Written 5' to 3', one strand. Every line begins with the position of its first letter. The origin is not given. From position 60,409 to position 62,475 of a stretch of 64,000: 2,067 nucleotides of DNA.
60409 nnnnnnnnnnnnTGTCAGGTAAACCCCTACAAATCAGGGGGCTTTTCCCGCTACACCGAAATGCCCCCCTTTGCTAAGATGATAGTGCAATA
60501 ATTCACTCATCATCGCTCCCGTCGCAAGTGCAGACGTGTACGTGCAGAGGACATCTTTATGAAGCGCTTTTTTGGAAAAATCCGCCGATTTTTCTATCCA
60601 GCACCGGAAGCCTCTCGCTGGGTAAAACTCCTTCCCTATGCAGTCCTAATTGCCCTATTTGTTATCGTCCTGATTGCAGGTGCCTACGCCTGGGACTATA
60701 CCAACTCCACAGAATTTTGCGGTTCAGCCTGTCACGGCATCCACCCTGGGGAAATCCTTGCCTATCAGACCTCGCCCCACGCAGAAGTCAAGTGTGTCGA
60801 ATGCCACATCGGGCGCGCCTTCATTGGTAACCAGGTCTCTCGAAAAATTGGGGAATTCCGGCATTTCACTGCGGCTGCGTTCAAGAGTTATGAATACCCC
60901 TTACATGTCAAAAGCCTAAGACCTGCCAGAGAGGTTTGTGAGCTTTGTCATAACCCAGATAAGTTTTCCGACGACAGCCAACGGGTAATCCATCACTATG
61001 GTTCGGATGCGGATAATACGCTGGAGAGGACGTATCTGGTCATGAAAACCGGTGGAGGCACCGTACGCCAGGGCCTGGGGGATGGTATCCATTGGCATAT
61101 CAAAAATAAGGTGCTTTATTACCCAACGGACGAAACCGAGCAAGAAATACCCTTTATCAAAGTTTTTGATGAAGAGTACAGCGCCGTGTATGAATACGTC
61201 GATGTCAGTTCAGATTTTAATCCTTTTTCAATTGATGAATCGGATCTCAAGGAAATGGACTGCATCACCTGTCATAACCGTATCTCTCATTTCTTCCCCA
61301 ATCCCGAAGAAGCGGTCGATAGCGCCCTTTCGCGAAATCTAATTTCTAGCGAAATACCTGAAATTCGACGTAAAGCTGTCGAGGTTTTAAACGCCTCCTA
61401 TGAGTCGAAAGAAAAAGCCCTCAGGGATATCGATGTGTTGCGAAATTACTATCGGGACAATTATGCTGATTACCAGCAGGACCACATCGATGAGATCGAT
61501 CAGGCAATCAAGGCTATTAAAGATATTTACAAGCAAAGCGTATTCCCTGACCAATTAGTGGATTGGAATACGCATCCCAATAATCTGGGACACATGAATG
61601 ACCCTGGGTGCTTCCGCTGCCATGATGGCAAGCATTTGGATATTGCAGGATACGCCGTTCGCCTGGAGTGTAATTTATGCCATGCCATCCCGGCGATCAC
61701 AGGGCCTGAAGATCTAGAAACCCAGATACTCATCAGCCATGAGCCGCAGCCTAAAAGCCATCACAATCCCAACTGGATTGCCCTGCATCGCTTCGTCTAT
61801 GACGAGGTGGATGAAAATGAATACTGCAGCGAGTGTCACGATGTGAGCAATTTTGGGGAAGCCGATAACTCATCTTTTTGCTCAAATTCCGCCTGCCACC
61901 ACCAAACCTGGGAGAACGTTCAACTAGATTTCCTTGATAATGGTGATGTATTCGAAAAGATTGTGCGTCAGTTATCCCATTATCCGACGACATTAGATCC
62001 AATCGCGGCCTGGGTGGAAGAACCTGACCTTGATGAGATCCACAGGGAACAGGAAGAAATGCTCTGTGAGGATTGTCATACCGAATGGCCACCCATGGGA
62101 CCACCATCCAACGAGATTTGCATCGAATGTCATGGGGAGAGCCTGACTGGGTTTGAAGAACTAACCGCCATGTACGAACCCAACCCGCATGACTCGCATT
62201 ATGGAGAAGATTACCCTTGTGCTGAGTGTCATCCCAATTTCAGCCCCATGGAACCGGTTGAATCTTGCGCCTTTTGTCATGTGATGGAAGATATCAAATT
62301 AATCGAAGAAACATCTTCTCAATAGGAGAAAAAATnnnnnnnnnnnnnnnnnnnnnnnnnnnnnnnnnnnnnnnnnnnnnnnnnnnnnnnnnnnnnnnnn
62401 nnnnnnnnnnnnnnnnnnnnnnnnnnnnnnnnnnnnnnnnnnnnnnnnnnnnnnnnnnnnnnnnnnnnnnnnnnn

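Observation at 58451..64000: Reductive dehalogenase next to a NapC/NirT-type 12-haem cytochrome, a full TatA-C-B set and a cupredoxin: possible new organohalide electron-transport wiring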

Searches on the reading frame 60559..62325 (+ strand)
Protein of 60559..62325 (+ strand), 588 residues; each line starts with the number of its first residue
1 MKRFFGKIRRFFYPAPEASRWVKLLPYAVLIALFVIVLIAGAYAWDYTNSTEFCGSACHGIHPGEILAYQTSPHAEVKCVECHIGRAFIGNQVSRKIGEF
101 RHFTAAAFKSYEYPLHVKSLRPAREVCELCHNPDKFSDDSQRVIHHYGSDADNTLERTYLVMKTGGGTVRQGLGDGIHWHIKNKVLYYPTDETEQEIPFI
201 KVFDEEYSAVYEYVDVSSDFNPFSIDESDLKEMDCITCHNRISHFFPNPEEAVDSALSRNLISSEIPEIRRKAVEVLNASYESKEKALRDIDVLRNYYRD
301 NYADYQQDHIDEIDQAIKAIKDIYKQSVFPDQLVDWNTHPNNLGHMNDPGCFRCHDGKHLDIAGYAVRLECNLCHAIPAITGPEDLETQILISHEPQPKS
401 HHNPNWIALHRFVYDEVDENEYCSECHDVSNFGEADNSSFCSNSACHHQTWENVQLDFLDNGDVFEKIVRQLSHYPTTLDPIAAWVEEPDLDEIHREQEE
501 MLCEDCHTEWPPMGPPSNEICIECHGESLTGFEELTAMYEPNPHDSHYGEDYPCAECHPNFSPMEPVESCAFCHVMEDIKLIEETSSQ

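Call 3: search_protein_families(library=pfam, proteins=[window:60559-62325:+], max_evalue=0.01)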
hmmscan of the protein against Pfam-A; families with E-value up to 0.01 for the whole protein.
window:60559-62325:+ (588 aa): 5 families
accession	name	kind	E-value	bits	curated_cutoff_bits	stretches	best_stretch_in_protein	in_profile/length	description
PF14537.11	Cytochrom_c3_2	-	5e-12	46.6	25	1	497-574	3-78/79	Cytochrome c3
PF14522.11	Cytochrome_C7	-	1.9e-10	40.8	24.8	0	543-576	4-50/67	Cytochrome c7 and related cytochrome c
PF03264.19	Cytochrom_NNT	-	4.9e-07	30.1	24.1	1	24-111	9-99/174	NapC/NirT cytochrome c family, N-terminal region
PF02085.21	Cytochrom_CIII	-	0.00089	20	22.9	0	543-578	24-57/101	Class III cytochrome C family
PF10690.14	Myticin-prepro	-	0.0051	17.5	28.5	0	28-96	4-73/98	Myticin pre-proprotein from the mussel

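Call 9: find_homologous_proteins(query=window:60559-62325:+)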
Query window:60559-62325:+ (588 aa): 7964 proteins with E <= 0.001 among 8000 candidates; the best 120 are listed.
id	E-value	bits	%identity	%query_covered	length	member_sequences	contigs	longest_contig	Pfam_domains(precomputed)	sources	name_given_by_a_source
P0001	0.0e+0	1412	100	100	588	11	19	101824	PF14537.12,PF03264.20,PF14522.12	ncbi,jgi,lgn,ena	-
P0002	0.0e+0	1177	79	100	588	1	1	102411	PF14537.12,PF03264.20,PF14522.12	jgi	jgi:hypothetical protein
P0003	0.0e+0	1176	81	98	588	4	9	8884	PF14537.12,PF03264.20,PF14522.12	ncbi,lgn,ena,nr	ncbi:MAG: cytochrome c3 family protein [Anaerolineales bacterium]|nr:cytochrome c3 family protein [A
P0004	3.0e-286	969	66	100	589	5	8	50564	PF14537.12,PF03264.20,PF14522.12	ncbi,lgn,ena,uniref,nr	ncbi:MAG: cytochrome c3 family protein [Anaerolineales bacterium]|uniref:Cytochrome c3 family protei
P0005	4.1e-283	959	66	99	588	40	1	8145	PF14537.12,PF03264.20,PF14522.12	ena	-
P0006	2.3e-282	956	66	99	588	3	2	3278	PF14537.12,PF03264.20,PF14522.12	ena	-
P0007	3.0e-281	953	65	100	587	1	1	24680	PF14537.12,PF03264.20,PF14522.12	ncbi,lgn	ncbi:MAG: cytochrome c3 family protein [Chloroflexota bacterium]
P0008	3.9e-275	932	67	99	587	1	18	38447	PF14537.12,PF03264.20,PF14522.12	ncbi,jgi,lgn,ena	-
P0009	6.6e-258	876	62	100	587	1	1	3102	PF14537.12,PF03264.20,PF14522.12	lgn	-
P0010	2.5e-245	834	58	100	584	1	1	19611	PF14537.12,PF03264.20,PF14522.12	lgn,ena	-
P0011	1.2e-244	832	58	100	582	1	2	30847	PF14537.12,PF03264.20,PF14522.12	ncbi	-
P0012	4.7e-242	823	58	98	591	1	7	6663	PF14537.12,PF03264.20,PF14522.12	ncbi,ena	-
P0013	1.4e-241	822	59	98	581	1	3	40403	PF14537.12,PF03264.20,PF02085.22,PF14522.12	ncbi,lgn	-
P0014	3.8e-239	814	58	99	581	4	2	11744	PF14537.12,PF03264.20,PF14522.12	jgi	jgi:hypothetical protein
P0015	2.0e-238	811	59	98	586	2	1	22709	PF14537.12,PF03264.20,PF14522.12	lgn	-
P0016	4.9e-238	810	58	99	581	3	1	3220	PF14537.12,PF03264.20,PF14522.12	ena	-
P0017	1.4e-237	808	57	100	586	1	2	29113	PF14537.12,PF03264.20,PF02085.22,PF14522.12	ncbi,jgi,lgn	-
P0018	2.4e-235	801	58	99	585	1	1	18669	PF14537.12,PF03264.20,PF14522.12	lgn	-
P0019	1.9e-226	772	60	93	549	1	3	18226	PF14537.12,PF03264.20,PF14522.12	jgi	jgi:nitrate/TMAO reductase-like tetraheme cytochrome c subunit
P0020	4.0e-222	757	55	99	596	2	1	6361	PF14537.12,PF03264.20,PF14522.12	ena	-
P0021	1.2e-218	746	53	98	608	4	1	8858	PF14537.12,PF03264.20,PF14522.12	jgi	jgi:nitrate/TMAO reductase-like tetraheme cytochrome c subunit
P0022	3.2e-216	738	52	100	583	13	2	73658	PF14537.12,PF03264.20,PF14522.12,PF22113.2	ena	-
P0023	1.7e-209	716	52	100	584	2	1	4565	PF14537.12,PF03264.20,PF14522.12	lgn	-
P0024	8.9e-198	677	49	100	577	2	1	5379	PF14537.12,PF03264.20,PF14522.12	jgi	jgi:hypothetical protein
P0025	3.3e-192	659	49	99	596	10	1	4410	PF14537.12,PF03264.20,PF14522.12,PF22113.2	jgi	jgi:nitrate/TMAO reductase-like tetraheme cytochrome c subunit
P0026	1.3e-189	650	49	100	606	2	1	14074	PF14537.12,PF03264.20,PF14522.12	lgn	-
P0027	4.0e-187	642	47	98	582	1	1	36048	PF14537.12,PF03264.20,PF14522.12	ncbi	-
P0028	1.1e-175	604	56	78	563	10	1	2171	PF07635.17,PF03264.20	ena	-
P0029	2.1e-175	603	56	78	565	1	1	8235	PF14537.12,PF07635.17,PF03264.20,PF14522.12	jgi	-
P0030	5.7e-175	602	55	78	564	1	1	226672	PF14537.12,PF07635.17,PF03264.20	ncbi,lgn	-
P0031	8.1e-175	601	55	78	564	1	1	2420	PF07635.17,PF03264.20,PF14522.12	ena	-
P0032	1.7e-174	600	52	87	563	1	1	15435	PF07635.17,PF03264.20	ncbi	-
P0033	2.1e-174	600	54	87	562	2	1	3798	PF07635.17,PF03264.20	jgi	jgi:nitrate/TMAO reductase-like tetraheme cytochrome c subunit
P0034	2.5e-174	600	55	78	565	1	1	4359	PF14537.12,PF07635.17,PF03264.20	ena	-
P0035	2.5e-174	600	55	78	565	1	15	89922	PF14537.12,PF07635.17,PF03264.20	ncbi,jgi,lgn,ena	ncbi:MAG: NapC/NirT family cytochrome c [Anaerolineales bacterium]|jgi:nitrate/TMAO reductase-like t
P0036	2.6e-174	599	55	78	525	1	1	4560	PF14537.12,PF03264.20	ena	-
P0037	3.7e-174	599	50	91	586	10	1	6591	PF14537.12,PF07635.17,PF03264.20,PF13442.12,PF14522.12,PF22113.2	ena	-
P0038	4.7e-174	599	51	87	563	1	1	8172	PF14537.12,PF07635.17,PF03264.20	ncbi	-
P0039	8.2e-174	598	55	78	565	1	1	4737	PF14537.12,PF07635.17,PF03264.20,PF13442.12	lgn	-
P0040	1.1e-173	597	50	90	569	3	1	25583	PF07635.17,PF03264.20,PF13442.12,PF14522.12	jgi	-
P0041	1.2e-173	597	54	78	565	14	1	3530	PF14537.12,PF07635.17,PF03264.20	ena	-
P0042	1.4e-173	597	56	78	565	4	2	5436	PF07635.17,PF03264.20,PF13442.12,PF14522.12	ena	-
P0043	1.4e-173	597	55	78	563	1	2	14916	PF07635.17,PF03264.20,PF13442.12,PF14522.12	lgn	-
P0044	1.5e-173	597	54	78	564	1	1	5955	PF14537.12,PF07635.17,PF03264.20,PF14522.12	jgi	jgi:nitrate/TMAO reductase-like tetraheme cytochrome c subunit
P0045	1.6e-173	597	64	66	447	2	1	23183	PF03264.20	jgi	jgi:nitrate/TMAO reductase-like tetraheme cytochrome c subunit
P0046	2.4e-173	596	50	91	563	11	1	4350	PF14537.12,PF07635.17,PF03264.20,PF13442.12,PF14522.12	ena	-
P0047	2.5e-173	596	55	78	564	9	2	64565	PF14537.12,PF07635.17,PF03264.20,PF14522.12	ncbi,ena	-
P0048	2.8e-173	596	55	78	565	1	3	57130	PF14537.12,PF07635.17,PF03264.20,PF13442.12,PF14522.12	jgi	jgi:nitrate/TMAO reductase-like tetraheme cytochrome c subunit/mono/diheme cytochrome c family prote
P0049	2.8e-173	596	52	90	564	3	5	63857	PF14537.12,PF07635.17,PF03264.20,PF13442.12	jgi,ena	-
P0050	3.0e-173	596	55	78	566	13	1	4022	PF14537.12,PF07635.17,PF03264.20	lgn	-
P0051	3.6e-173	596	52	87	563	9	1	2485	PF07635.17,PF03264.20,PF14522.12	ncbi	-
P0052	4.1e-173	596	55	78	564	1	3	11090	PF07635.17,PF03264.20,PF13442.12,PF14522.12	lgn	-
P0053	5.8e-173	595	56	76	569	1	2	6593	PF14537.12,PF07635.17,PF03264.20,PF14522.12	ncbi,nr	ncbi:MAG: hypothetical protein D6770_00225 [Anaerolineae bacterium]|nr:MAG: hypothetical protein D67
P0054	6.2e-173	595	55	78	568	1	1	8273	PF14537.12,PF07635.17,PF03264.20,PF22113.2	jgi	jgi:nitrate/TMAO reductase-like tetraheme cytochrome c subunit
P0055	7.3e-173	595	53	81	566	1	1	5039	PF14537.12,PF07635.17,PF03264.20,PF14522.12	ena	-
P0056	8.5e-173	594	55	78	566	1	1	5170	PF07635.17,PF03264.20,PF14522.12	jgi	jgi:NapC/NirT cytochrome c family, N-terminal region/Planctomycete cytochrome C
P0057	8.8e-173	594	55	78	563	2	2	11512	PF14537.12,PF07635.17,PF03264.20,PF14522.12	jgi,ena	-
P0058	9.6e-173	594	50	91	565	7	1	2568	PF03264.20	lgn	-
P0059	9.7e-173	594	56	78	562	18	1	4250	PF07635.17,PF03264.20,PF14522.12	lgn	-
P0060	1.0e-172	594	56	78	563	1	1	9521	PF07635.17,PF03264.20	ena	-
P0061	1.2e-172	594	54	78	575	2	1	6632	PF07635.17,PF03264.20,PF22113.2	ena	-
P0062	1.6e-172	594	56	75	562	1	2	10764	PF07635.17,PF03264.20,PF14522.12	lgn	-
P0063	1.7e-172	593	54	78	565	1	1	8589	PF14537.12,PF07635.17,PF03264.20,PF14522.12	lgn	-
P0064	1.7e-172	593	49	91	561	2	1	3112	PF14537.12,PF07635.17,PF03264.20,PF13442.12,PF14522.12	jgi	jgi:nitrate/TMAO reductase-like tetraheme cytochrome c subunit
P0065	2.1e-172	593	50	91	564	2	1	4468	PF14537.12,PF07635.17,PF03264.20,PF22113.2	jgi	jgi:mono/diheme cytochrome c family protein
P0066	2.4e-172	593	52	86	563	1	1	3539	PF14537.12,PF07635.17,PF03264.20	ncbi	-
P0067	3.7e-172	592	55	78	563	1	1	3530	PF03264.20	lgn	-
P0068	4.0e-172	592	55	78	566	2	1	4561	PF14537.12,PF07635.17,PF03264.20,PF14522.12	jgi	jgi:nitrate/TMAO reductase-like tetraheme cytochrome c subunit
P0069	5.7e-172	592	54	78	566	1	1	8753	PF14537.12,PF07635.17,PF03264.20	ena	-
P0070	6.0e-172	592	54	78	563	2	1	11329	PF03264.20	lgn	-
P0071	8.7e-172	591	54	78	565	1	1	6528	PF07635.17,PF03264.20,PF14522.12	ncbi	ncbi:MAG TPA: NapC/NirT family cytochrome c [Anaerolineales bacterium]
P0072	1.0e-171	591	51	86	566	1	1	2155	PF07635.17,PF03264.20,PF14522.12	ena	-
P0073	1.1e-171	591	54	78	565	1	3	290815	PF07635.17,PF03264.20,PF14522.12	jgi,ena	jgi:nitrate/TMAO reductase-like tetraheme cytochrome c subunit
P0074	1.1e-171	591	54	78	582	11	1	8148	PF07635.17,PF03264.20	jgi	jgi:nitrate/TMAO reductase-like tetraheme cytochrome c subunit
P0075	1.3e-171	591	56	76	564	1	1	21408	PF14537.12,PF07635.17,PF03264.20,PF14522.12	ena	-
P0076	1.3e-171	591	55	78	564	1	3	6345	PF14537.12,PF07635.17,PF03264.20,PF13442.12,PF14522.12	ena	-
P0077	1.4e-171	590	52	81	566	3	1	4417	PF14537.12,PF07635.17,PF03264.20,PF14522.12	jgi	jgi:nitrate/TMAO reductase-like tetraheme cytochrome c subunit/mono/diheme cytochrome c family prote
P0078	1.5e-171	590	52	81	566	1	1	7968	PF14537.12,PF07635.17,PF03264.20,PF14522.12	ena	-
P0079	1.5e-171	590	51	87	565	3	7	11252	PF14537.12,PF07635.17,PF03264.20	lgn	-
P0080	1.8e-171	590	55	78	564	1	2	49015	PF03264.20,PF13442.12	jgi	jgi:nitrate/TMAO reductase-like tetraheme cytochrome c subunit/mono/diheme cytochrome c family prote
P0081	3.1e-171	589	51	87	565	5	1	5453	PF07635.17,PF03264.20,PF13442.12,PF14522.12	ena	-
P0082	3.3e-171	589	51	86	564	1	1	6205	PF14537.12,PF03264.20,PF13442.12,PF22113.2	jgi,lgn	jgi:nitrate/TMAO reductase-like tetraheme cytochrome c subunit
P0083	3.5e-171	589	55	78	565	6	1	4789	PF07635.17,PF03264.20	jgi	jgi:nitrate/TMAO reductase-like tetraheme cytochrome c subunit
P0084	3.6e-171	589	54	78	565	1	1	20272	PF07635.17,PF03264.20,PF14522.12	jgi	jgi:nitrate/TMAO reductase-like tetraheme cytochrome c subunit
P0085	3.6e-171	589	55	78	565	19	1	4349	PF14537.12,PF07635.17,PF03264.20,PF14522.12,PF22113.2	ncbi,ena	ncbi:MAG: NapC/NirT family cytochrome c [Chloroflexota bacterium]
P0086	3.9e-171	589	53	81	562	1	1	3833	PF14537.12,PF07635.17,PF03264.20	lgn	-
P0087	4.9e-171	589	51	87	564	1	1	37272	PF03264.20,PF13442.12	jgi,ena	-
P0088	5.0e-171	589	50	87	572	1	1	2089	PF14537.12,PF07635.17,PF03264.20,PF14522.12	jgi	jgi:nitrate/TMAO reductase-like tetraheme cytochrome c subunit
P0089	6.8e-171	588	53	78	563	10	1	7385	PF07635.17,PF03264.20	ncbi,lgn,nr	ncbi:MAG: NapC/NirT family cytochrome c [Chloroflexi bacterium]|nr:NapC/NirT family cytochrome c [Ch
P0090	8.9e-171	588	50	91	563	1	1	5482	PF14537.12,PF07635.17,PF03264.20,PF13442.12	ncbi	-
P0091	1.1e-170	587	55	77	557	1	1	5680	PF14537.12,PF07635.17,PF03264.20,PF14522.12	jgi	jgi:hypothetical protein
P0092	1.2e-170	587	53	78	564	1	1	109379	PF07635.17,PF03264.20,PF13442.12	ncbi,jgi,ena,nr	ncbi:MAG TPA: NapC/NirT family cytochrome c [Anaerolineae bacterium]|nr:NapC/NirT family cytochrome 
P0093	1.2e-170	587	54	78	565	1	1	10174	PF07635.17,PF03264.20,PF14522.12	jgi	jgi:nitrate/TMAO reductase-like tetraheme cytochrome c subunit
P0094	1.2e-170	587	54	78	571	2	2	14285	PF14537.12,PF07635.17,PF03264.20,PF13442.12,PF00034.27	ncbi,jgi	ncbi:MAG: NapC/NirT family cytochrome c [Anaerolineales bacterium]|jgi:nitrate/TMAO reductase-like t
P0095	1.3e-170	587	50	86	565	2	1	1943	PF03264.20,PF13442.12,PF14522.12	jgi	jgi:mono/diheme cytochrome c family protein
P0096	1.3e-170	587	53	78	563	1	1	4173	PF07635.17,PF03264.20,PF13442.12,PF14522.12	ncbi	-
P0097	1.3e-170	587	54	78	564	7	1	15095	PF03264.20,PF13442.12,PF14522.12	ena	-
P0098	1.4e-170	587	55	78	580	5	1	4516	PF07635.17,PF03264.20,PF14522.12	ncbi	-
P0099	1.5e-170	587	56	75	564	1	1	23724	PF14537.12,PF07635.17,PF03264.20,PF14522.12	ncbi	-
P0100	1.5e-170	587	52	82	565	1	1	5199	PF14537.12,PF07635.17,PF03264.20,PF13442.12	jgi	jgi:nitrate/TMAO reductase-like tetraheme cytochrome c subunit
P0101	1.5e-170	587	53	81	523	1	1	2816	PF14537.12,PF03264.20,PF14522.12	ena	-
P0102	1.6e-170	587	54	78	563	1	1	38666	PF07635.17,PF03264.20,PF13442.12,PF14522.12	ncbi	-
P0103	1.7e-170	587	54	78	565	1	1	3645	PF07635.17,PF03264.20,PF14522.12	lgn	-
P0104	2.3e-170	586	54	78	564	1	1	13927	PF14537.12,PF07635.17,PF03264.20,PF13442.12,PF00034.27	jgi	jgi:nitrate/TMAO reductase-like tetraheme cytochrome c subunit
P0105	2.6e-170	586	56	77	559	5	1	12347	PF07635.17,PF03264.20,PF14522.12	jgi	jgi:nitrate/TMAO reductase-like tetraheme cytochrome c subunit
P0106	3.0e-170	586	53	81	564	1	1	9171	PF14537.12,PF07635.17,PF03264.20,PF14522.12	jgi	-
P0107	3.5e-170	586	53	79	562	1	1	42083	PF14537.12,PF03264.20,PF22113.2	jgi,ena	-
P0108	3.7e-170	586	53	78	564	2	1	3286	PF14537.12,PF07635.17,PF03264.20,PF14522.12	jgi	jgi:nitrate/TMAO reductase-like tetraheme cytochrome c subunit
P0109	4.1e-170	586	53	78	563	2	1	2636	PF07635.17,PF03264.20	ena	-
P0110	4.3e-170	586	52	81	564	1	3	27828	PF14537.12,PF07635.17,PF03264.20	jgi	jgi:nitrate/TMAO reductase-like tetraheme cytochrome c subunit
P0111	4.9e-170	585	55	78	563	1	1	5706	PF07635.17,PF03264.20,PF14522.12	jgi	jgi:nitrate/TMAO reductase-like tetraheme cytochrome c subunit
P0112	5.6e-170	585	49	91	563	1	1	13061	PF07635.17,PF03264.20,PF13442.12,PF14522.12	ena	-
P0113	5.6e-170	585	49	91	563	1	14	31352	PF07635.17,PF03264.20,PF13442.12,PF14522.12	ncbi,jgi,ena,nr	ncbi:MAG TPA: NapC/NirT family cytochrome c [Anaerolineales bacterium]|nr:NapC/NirT family cytochrom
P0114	5.9e-170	585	53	78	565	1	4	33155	PF07635.17,PF03264.20,PF14522.12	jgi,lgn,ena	jgi:nitrate/TMAO reductase-like tetraheme cytochrome c subunit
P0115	6.0e-170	585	55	77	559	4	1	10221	PF07635.17,PF03264.20,PF14522.12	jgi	jgi:nitrate/TMAO reductase-like tetraheme cytochrome c subunit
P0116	6.1e-170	585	49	91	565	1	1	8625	PF03264.20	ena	-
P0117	6.2e-170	585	55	78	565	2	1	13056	PF07635.17,PF03264.20,PF14522.12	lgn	-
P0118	7.2e-170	585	53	78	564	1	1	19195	PF03264.20,PF14522.12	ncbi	-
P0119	7.3e-170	585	47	96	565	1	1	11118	PF07635.17,PF03264.20,PF13442.12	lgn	-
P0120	7.3e-170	585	55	77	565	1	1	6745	PF14537.12,PF07635.17,PF03264.20,PF13442.12,PF14522.12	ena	-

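Call 11: find_encoding_contigs(protein=P0001, flank=10000, max_places=4)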
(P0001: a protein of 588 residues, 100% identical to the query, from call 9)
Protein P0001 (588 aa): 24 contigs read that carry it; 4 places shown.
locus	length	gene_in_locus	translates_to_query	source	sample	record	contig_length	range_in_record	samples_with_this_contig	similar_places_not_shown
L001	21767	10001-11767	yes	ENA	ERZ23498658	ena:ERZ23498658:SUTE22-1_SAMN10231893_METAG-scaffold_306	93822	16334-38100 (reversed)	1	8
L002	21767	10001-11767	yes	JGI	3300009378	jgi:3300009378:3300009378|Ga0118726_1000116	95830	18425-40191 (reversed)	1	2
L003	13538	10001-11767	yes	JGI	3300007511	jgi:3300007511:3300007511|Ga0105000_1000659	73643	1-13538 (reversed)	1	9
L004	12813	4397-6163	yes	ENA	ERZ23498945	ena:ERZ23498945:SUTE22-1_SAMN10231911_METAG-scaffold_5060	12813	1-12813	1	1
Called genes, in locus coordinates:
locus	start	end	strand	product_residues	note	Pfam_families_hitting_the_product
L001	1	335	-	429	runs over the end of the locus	-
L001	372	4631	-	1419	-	PF01326:PPDK_N, PF27448:Rph_4th, PF00391:PEP-utilizers, PF27448:Rph_4th, PF00391:PEP-utilizers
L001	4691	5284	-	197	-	PF00440:TetR_N, PF17932:TetR_C_24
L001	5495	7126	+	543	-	PF00672:HAMP, PF13581:HATPase_c_2 (faint), PF07730:HisKA_3, PF02518:HATPase_c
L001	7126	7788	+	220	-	PF00072:Response_reg, PF08281:Sigma70_r4_2, PF00196:GerE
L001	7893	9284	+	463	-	PF13486:Dehalogenase, PF13183:Fer4_8 (faint), PF00037:Fer4 (faint), PF12838:Fer4_7, PF13484:Fer4_16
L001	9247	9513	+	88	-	PF27193:VcrB (weak)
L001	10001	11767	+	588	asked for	PF03264:Cytochrom_NNT (weak), PF14522:Cytochrome_C7 (faint), PF14537:Cytochrom_c3_2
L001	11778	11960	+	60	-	PF02416:TatA_B_E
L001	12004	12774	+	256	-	PF00902:TatC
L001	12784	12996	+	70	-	PF02416:TatA_B_E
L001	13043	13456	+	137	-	PF13473:Cupredoxin_1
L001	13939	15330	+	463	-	PF13486:Dehalogenase, PF13237:Fer4_10 (faint), PF13187:Fer4_9 (faint), PF00037:Fer4 (faint), PF12838:Fer4_7 (weak), PF13484:Fer4_16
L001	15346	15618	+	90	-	PF27193:VcrB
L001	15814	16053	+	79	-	PF09723:Zn_ribbon_8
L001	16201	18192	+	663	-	PF12801:Fer4_5 (faint)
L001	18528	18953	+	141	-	PF14387:DUF4418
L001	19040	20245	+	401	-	PF12704:MacB_PCD, PF02687:FtsX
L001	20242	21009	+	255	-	PF00005:ABC_tran, PF02463:SMC_N (faint), PF13304:AAA_21 (faint)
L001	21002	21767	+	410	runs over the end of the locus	-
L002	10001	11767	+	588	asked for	PF03264:Cytochrom_NNT (weak), PF14522:Cytochrome_C7 (faint), PF14537:Cytochrom_c3_2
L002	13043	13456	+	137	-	PF13473:Cupredoxin_1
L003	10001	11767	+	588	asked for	PF03264:Cytochrom_NNT (weak), PF14522:Cytochrome_C7 (faint), PF14537:Cytochrom_c3_2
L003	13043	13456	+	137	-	PF13473:Cupredoxin_1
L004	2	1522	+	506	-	?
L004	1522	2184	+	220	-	PF00072:Response_reg, PF08281:Sigma70_r4_2, PF00196:GerE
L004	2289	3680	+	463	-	PF13486:Dehalogenase, PF13183:Fer4_8 (faint), PF00037:Fer4 (faint), PF12838:Fer4_7, PF13484:Fer4_16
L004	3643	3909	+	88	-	PF27193:VcrB (weak)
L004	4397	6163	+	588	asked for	PF03264:Cytochrom_NNT (weak), PF14522:Cytochrome_C7 (faint), PF14537:Cytochrom_c3_2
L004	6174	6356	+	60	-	PF02416:TatA_B_E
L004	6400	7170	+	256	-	PF00902:TatC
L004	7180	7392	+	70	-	PF02416:TatA_B_E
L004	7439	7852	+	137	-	PF13473:Cupredoxin_1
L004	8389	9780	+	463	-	PF13486:Dehalogenase, PF13237:Fer4_10 (faint), PF13187:Fer4_9 (faint), PF00037:Fer4 (faint), PF12838:Fer4_7 (weak), PF13484:Fer4_16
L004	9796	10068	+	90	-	PF27193:VcrB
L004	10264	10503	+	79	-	PF09723:Zn_ribbon_8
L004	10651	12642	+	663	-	PF12801:Fer4_5 (faint)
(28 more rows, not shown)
